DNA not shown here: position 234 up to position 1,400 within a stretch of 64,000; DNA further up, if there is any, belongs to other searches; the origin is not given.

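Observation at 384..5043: Complete methyl branch of the Wood-Ljungdahl / THF C1 pathway in one 5-kb operon (fhs-fchA-folD-metV-metF)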

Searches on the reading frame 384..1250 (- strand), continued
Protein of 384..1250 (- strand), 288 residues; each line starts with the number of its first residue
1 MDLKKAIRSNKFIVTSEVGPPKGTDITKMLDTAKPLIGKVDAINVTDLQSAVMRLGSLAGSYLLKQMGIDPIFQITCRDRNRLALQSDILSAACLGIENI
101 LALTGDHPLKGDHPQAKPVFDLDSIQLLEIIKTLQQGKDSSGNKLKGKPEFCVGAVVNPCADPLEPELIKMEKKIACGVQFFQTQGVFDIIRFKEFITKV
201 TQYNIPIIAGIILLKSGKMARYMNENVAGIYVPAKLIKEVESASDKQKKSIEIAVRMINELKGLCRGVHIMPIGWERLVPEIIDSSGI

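Call 14: search_solved_structures(query=L001:9257-10081:+, max_evalue=0.001, show_alignments=1)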
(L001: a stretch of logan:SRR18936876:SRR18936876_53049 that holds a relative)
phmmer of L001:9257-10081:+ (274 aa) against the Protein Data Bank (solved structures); distinct sequences matched with E-value up to 0.001: 17.
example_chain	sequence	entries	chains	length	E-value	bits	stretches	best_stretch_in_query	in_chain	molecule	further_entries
4o0q_A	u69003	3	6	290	1.4e-41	145.9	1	1-270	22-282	Dihydropteroate synthase DHPS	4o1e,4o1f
2yci_X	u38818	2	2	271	1.5e-38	135.9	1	2-237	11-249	5-METHYLTETRAHYDROFOLATE CORRINOID/IRON SULFUR PROTEIN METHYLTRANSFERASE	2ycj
2yck_X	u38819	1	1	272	1.5e-38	135.9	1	2-237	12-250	5-METHYLTETRAHYDROFOLATE CORRINOID/IRON SULFUR PROTEIN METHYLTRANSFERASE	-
2e7f_A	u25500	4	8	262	5.2e-33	117.8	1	1-231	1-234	5-methyltetrahydrofolate corrinoid/iron sulfur protein methyltransferase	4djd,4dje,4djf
2ogy_A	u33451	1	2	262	6.7e-32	114.1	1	1-231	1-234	5-methyltetrahydrofolate corrinoid/iron sulfur protein methyltransferase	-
1f6y_A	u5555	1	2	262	2.3e-31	112.4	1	1-230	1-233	5-METHYLTETRAHYDROFOLATE CORRINOID/IRON SULFUR PROTEIN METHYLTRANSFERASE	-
5von_A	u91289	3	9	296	6.3e-21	78.2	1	2-261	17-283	5-methyltetrahydrofolate homocysteine S-methyltransferase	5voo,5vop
9cbo_A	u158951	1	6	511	2.8e-20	76.1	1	2-260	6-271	Methionine synthase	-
9cbq_A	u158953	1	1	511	2.8e-20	76.1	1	2-260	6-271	Methionine synthase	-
9cbp_A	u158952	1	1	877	5.2e-20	75.2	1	2-260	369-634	Methionine synthase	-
9cbr_A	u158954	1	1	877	5.2e-20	75.2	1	2-260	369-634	Methionine synthase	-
8ssc_A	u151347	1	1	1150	1.3e-19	73.9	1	2-260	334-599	Methionine synthase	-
1q7m_A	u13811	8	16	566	2.7e-18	69.6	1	2-235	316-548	5-methyltetrahydrofolate S-homocysteine methyltransferase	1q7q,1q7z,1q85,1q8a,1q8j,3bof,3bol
8g3h_A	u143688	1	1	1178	1.6e-17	67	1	2-258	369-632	Methionine synthase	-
4ccz_A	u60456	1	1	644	2.1e-14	56.8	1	3-264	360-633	METHIONINE SYNTHASE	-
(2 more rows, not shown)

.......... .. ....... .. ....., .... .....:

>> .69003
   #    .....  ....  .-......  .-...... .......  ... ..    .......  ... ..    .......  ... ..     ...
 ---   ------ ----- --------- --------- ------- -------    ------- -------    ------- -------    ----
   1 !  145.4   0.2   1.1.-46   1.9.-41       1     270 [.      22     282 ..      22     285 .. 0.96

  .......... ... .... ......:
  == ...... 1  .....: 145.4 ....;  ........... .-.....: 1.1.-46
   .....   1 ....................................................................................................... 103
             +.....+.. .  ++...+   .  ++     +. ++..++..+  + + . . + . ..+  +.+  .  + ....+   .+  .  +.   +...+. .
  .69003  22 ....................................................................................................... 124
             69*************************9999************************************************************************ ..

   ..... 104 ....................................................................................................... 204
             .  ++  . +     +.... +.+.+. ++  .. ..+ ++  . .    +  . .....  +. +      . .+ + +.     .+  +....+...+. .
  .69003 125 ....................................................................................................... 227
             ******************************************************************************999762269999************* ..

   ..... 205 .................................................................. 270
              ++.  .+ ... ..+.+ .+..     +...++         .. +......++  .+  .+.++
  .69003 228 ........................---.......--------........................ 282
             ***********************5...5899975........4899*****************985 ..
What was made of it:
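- The best solved-structure match of the conserved downstream pterin-binding protein is the methylcorrinoid:THF methyltransferase of the Desulfitobacterium hafniense O-demethylase (4o0q, 1e-41; call 14).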

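Call 22: find_homologous_proteins(query=L001:9257-10081:+)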
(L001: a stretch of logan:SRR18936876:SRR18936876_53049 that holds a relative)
Query L001:9257-10081:+ (274 aa): 735 proteins with E <= 0.001 among 2698 candidates; the best 120 are listed.
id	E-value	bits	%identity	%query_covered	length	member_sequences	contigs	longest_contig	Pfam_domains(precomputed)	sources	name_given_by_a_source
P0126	2.2e-171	586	100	100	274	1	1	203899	PF00809.29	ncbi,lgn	-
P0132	2.1e-156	537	90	100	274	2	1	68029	PF00809.29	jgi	jgi:5-methyltetrahydrofolate--homocysteine methyltransferase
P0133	1.5e-139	482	82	100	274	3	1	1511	PF00809.29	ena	-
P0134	4.1e-137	474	81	100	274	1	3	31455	PF00809.29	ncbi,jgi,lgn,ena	-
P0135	4.5e-132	457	77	100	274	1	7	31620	PF00809.29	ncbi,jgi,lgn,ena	-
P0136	9.8e-130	450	77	100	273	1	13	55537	PF00809.29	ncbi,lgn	-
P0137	1.3e-127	443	76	100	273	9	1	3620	PF00809.29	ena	-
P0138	1.7e-117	409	69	100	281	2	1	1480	PF00809.29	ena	-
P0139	5.5e-113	395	64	100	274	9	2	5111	PF00809.29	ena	-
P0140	2.3e-112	393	62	100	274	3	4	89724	PF00809.29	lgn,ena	-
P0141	1.6e-111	390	63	100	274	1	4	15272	PF00809.29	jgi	jgi:cobalamin-dependent methionine synthase I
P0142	2.6e-111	389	66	100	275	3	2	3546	PF00809.29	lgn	-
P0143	4.9e-111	388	64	100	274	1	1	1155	PF00809.29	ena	-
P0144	3.5e-110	386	66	100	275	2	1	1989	PF00809.29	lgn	-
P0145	2.0e-109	383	64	100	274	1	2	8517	PF00809.29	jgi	jgi:cobalamin-dependent methionine synthase I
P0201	1.0e-78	282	51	98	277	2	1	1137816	PF00809.29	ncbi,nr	ncbi:MAG: dihydropteroate synthase [Candidatus Omnitrophota bacterium]|nr:MAG: dihydropteroate synth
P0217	1.3e-61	226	46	99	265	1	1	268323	PF00809.29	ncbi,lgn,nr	ncbi:MAG: dihydropteroate synthase [Candidatus Omnitrophota bacterium]|nr:dihydropteroate synthase [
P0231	1.4e-58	216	43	99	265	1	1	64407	PF00809.29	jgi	jgi:Methionine synthase I, cobalamin-binding domain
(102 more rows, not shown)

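Call 23: find_encoding_contigs(protein=P0217, flank=10000, max_places=1)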
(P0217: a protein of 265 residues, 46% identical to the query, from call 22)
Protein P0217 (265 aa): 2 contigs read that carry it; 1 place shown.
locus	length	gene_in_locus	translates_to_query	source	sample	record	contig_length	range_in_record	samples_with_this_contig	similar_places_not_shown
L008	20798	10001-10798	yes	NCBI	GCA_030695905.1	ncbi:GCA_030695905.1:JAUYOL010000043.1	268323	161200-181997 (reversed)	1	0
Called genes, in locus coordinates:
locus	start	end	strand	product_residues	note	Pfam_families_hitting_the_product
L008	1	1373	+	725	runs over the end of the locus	PF18537:CODH_A_N, PF03598:CdhC, PF19436:ACS_CODH_B_C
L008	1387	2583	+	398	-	PF13231:PMT_2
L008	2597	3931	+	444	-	PF04060:FeS, PF03599:CdhD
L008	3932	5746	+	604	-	PF00111:Fer2, PF17650:RACo_linker, PF17651:Raco_middle, PF14574:RACo_C_ter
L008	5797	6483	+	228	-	PF01656:CbiA (weak), PF13614:AAA_31 (weak)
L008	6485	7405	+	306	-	PF03599:CdhD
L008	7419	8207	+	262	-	PF03599:CdhD (weak), PF00809:Pterin_bind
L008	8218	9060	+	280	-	PF02548:Pantoate_transf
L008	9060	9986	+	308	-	PF01210:NAD_Gly3P_dh_N (weak), PF02558:ApbA, PF08546:ApbA_C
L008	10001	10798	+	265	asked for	PF00809:Pterin_bind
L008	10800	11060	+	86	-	-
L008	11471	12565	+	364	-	PF13500:AAA_26, PF07085:DRTGG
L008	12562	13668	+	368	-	PF03054:tRNA_Me_trans, PF20259:tRNA_Me_trans_M, PF20258:tRNA_Me_trans_C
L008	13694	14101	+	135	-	PF00472:RF-1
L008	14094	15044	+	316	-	PF00682:HMGL-like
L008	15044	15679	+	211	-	PF01081:Aldolase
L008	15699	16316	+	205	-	-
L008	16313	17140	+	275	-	PF02540:NAD_synthase (weak)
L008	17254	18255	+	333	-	PF01171:ATP_bind_3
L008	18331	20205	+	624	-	PF06480:FtsH_ext (weak), PF06068:TIP49 (faint), PF00004:AAA, PF07728:AAA_5 (weak), PF17862:AAA_lid_3, PF01434:Peptidase_M41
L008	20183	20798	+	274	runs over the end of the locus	PF00809:Pterin_bind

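Call 24: find_encoding_contigs(protein=P0231, flank=10000, max_places=1)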
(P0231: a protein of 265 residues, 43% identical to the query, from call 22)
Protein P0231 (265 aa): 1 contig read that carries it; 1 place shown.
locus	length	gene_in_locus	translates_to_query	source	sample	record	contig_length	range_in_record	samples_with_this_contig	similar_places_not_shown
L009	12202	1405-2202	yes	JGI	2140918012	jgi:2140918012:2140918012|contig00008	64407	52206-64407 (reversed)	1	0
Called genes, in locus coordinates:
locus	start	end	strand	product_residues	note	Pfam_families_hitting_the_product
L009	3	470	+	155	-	?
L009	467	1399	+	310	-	PF01210:NAD_Gly3P_dh_N (weak), PF02558:ApbA, PF03807:F420_oxidored (weak), PF08546:ApbA_C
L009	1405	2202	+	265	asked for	PF00809:Pterin_bind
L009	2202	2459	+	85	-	-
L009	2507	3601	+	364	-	PF01656:CbiA, PF13500:AAA_26, PF07085:DRTGG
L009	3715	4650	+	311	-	PF02424:ApbE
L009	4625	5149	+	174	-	PF03054:tRNA_Me_trans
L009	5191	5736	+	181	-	PF20259:tRNA_Me_trans_M, PF20258:tRNA_Me_trans_C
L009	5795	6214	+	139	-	PF00472:RF-1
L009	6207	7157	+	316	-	PF00682:HMGL-like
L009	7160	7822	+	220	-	PF01081:Aldolase, PF02581:TMP-TENI (faint)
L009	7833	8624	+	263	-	PF02540:NAD_synthase (weak)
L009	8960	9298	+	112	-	PF07238:PilZ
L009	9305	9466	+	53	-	-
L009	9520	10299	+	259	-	PF01171:ATP_bind_3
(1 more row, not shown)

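Call 25: find_encoding_contigs(protein=P0201, flank=10000, max_places=1)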
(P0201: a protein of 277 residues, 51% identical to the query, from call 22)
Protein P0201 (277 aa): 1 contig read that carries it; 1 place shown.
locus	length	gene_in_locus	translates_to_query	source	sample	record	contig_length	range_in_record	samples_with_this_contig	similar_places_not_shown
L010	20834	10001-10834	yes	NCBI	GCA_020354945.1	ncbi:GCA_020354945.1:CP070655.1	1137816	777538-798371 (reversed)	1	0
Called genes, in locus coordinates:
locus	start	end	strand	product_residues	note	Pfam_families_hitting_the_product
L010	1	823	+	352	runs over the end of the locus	PF02163:Peptidase_M50, PF13180:PDZ_2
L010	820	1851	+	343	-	PF04551:GcpE, PF26540:GcpE_C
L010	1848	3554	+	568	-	PF00587:tRNA-synt_2b, PF04073:tRNA_edit, PF03129:HGTP_anticodon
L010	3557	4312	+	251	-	PF01790:LGT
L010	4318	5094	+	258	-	PF13353:Fer4_12 (faint), PF04055:Radical_SAM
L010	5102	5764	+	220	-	PF01168:Ala_racemase_N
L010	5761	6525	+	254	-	PF00459:Inositol_P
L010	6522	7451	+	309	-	PF00890:FAD_binding_2 (faint), PF01134:GIDA (faint), PF01266:DAO (faint), PF01946:Thi4 (faint), PF07992:Pyr_redox_2, PF12831:FAD_oxidored (weak), PF13738:Pyr_redox_3, PF00070:Pyr_redox, +1 more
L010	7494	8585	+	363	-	PF00365:PFK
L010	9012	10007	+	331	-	PF02558:ApbA, PF03807:F420_oxidored (faint), PF08546:ApbA_C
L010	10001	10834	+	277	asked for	PF00809:Pterin_bind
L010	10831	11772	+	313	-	PF02424:ApbE, PF27030:AbpE_bact (faint)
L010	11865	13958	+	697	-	PF03030:H_PPase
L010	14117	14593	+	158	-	PF07238:PilZ (weak)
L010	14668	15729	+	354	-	PF01171:ATP_bind_3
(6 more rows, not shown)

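Call 58: search_protein_families(library=pfam, proteins=[L001:10083-11177:+], max_evalue=0.00001)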
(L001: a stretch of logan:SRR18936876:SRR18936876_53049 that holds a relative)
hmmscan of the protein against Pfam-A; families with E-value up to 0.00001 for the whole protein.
L001:10083-11177:+ (364 aa): 3 families
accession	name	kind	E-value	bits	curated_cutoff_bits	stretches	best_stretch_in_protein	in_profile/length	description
PF13500.12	AAA_26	-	8.1e-36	124.2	27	1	3-213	1-196/198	AAA domain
PF07085.17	DRTGG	-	1.6e-17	63.7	25.2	1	219-331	2-104/105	DRTGG domain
PF01656.29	CbiA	-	1.8e-08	34.8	25.4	1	5-207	1-111/125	CobQ/CobB/MinD/ParA nucleotide binding domain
